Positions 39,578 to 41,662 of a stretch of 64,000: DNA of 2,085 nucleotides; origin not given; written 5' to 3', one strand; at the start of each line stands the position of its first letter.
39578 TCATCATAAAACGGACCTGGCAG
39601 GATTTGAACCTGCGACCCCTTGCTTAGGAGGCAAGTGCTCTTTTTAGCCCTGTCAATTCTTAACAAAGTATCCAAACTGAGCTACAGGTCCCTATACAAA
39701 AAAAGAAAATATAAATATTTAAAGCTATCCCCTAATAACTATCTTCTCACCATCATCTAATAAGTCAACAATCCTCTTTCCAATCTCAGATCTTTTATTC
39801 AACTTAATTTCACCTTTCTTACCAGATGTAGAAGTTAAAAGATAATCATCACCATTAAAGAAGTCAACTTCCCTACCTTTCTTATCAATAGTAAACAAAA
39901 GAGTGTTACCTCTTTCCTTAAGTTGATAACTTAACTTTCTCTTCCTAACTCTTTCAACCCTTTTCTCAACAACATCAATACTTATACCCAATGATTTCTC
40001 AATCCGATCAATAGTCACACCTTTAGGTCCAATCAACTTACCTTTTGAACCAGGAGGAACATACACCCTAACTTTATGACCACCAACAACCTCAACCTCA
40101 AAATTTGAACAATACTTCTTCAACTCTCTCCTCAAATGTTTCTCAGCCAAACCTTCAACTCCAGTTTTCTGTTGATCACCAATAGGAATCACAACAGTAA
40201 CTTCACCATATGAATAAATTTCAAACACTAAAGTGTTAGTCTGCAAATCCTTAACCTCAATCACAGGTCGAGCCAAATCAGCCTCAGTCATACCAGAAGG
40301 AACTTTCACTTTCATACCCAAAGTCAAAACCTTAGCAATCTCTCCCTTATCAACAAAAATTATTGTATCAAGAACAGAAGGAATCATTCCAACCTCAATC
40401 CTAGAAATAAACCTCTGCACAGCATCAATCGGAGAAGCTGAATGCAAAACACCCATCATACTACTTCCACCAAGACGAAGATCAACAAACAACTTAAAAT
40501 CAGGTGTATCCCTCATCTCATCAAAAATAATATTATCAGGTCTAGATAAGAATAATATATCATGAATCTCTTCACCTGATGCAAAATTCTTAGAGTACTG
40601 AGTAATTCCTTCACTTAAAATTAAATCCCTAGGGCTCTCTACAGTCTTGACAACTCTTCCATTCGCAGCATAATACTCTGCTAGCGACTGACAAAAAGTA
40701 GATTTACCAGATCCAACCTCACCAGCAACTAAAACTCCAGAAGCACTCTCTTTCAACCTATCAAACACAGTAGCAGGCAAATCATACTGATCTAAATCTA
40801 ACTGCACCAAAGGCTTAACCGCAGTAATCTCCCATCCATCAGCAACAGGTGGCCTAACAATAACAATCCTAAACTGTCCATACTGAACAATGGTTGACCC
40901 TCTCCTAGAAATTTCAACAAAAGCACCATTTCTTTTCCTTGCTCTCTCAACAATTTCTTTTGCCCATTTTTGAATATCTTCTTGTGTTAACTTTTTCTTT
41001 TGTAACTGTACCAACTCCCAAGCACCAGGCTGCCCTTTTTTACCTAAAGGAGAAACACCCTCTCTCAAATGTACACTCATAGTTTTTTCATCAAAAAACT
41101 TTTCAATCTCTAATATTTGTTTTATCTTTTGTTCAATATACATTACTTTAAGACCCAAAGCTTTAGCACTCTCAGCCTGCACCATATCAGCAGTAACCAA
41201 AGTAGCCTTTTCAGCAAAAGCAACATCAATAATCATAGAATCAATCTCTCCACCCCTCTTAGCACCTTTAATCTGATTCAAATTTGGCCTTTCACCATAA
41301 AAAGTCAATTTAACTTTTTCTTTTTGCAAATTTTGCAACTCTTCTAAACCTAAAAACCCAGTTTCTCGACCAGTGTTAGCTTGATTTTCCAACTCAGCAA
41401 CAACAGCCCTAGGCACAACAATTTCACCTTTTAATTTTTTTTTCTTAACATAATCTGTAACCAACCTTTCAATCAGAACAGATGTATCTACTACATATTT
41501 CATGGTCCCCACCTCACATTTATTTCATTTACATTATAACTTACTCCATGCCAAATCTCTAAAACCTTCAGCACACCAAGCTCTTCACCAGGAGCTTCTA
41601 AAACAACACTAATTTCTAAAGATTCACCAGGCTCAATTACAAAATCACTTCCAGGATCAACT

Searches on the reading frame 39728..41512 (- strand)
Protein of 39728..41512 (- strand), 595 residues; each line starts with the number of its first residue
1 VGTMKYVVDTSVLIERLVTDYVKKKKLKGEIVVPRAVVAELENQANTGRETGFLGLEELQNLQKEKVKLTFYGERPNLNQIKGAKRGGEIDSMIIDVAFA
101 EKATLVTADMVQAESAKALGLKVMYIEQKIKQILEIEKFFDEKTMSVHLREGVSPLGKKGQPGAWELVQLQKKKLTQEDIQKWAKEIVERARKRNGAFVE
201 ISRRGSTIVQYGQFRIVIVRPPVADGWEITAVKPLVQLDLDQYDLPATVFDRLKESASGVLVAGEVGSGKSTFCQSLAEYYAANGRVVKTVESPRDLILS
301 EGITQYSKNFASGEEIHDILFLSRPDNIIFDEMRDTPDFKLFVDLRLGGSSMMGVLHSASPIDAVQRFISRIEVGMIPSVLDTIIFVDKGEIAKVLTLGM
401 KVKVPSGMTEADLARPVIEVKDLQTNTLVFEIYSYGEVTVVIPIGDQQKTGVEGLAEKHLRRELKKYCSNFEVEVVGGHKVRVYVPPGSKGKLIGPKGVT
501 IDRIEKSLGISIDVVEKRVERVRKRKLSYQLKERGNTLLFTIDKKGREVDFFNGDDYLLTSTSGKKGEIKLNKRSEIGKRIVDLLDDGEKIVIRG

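Call 61: search_protein_families(library=pfam, proteins=[window:39728-41512:-], max_evalue=0.00001)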
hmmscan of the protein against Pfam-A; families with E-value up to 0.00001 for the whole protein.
window:39728-41512:- (595 aa): 3 families
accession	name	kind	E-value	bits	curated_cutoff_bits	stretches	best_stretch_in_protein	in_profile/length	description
PF00437.27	T2SSE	-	8.5e-10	38.3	24.9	1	249-383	134-271/370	Type II/IV secretion system protein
PF01850.27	PIN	-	5e-09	37.2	23.6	1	6-112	1-114/120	PIN domain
PF00013.35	KH_1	-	9.3e-06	25.8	21.5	0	481-518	2-40/66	KH domain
